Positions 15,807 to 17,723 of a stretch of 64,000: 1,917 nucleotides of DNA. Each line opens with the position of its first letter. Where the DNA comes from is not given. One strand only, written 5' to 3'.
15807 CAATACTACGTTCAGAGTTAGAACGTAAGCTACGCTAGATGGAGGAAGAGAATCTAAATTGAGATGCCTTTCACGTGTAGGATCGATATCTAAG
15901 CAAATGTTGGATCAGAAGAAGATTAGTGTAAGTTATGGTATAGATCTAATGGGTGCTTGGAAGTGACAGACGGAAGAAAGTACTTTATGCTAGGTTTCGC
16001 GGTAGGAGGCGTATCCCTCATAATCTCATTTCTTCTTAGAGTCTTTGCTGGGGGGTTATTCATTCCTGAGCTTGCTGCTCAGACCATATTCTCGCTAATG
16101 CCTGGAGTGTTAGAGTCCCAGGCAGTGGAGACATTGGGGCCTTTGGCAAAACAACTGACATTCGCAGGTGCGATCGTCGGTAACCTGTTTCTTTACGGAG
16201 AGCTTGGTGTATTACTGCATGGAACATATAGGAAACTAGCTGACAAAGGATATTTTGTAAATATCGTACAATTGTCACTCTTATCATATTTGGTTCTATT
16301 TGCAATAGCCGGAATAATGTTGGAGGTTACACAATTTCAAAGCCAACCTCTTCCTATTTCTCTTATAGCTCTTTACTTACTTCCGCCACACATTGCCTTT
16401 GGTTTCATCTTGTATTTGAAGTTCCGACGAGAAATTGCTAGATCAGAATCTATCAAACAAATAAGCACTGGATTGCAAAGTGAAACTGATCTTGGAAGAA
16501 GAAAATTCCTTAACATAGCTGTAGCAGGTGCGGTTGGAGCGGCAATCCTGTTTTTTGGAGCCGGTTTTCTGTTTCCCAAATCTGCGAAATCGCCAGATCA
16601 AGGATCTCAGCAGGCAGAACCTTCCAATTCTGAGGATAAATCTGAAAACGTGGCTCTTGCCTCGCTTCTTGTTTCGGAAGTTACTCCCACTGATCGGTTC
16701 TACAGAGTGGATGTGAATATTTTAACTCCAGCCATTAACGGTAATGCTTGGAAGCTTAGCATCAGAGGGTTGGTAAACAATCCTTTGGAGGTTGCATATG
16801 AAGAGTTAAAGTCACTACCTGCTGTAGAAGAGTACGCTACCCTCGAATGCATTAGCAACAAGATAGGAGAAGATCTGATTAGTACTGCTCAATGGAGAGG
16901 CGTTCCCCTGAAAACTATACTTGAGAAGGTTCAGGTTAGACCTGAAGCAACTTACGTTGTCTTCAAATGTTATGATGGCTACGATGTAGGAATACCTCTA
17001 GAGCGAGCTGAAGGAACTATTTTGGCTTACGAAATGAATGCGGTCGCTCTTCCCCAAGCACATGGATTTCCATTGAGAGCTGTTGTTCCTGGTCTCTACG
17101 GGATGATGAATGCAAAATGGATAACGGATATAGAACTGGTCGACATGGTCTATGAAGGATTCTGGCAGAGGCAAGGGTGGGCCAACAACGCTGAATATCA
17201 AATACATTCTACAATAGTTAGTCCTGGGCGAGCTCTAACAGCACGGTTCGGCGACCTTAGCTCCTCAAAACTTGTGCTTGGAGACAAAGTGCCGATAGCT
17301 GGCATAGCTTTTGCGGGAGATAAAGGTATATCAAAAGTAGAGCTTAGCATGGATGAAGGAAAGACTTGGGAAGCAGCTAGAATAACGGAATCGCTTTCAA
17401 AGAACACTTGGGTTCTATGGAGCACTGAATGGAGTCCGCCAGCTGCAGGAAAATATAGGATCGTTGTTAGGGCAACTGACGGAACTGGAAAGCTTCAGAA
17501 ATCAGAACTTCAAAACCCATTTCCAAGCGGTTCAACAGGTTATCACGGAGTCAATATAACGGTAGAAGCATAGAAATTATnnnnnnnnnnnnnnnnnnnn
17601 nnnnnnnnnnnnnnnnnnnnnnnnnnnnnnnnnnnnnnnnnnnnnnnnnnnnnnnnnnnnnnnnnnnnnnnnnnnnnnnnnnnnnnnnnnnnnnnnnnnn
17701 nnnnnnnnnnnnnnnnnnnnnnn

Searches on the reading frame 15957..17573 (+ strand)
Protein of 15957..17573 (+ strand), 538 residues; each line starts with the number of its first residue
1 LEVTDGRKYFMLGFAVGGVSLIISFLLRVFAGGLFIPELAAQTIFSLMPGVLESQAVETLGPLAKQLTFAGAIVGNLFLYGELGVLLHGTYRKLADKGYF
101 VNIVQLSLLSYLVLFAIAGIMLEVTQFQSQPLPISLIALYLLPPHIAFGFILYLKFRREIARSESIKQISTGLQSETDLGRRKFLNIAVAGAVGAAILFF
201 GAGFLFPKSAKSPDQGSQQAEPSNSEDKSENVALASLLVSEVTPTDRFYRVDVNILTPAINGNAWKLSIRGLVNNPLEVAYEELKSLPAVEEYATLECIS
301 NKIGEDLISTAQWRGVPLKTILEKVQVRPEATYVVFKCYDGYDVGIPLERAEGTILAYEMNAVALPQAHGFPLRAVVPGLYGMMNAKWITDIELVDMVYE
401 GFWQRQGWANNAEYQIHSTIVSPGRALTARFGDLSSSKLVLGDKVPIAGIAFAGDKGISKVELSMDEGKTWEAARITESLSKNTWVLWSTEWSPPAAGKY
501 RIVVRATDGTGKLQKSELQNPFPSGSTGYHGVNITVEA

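Call 15: search_protein_families(library=pfam, proteins=[window:15957-17573:+], max_evalue=0.001)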
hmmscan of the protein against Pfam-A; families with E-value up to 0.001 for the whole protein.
window:15957-17573:+ (538 aa): 2 families
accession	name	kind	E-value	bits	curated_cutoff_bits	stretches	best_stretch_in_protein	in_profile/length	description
PF00174.25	Oxidored_molyb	-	6e-45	153.3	24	1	257-403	4-169/169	Oxidoreductase molybdopterin binding domain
PF03404.22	Mo-co_dimer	-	4.2e-09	37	22.7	1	413-517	6-117/138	Mo-co oxidoreductase dimerisation domain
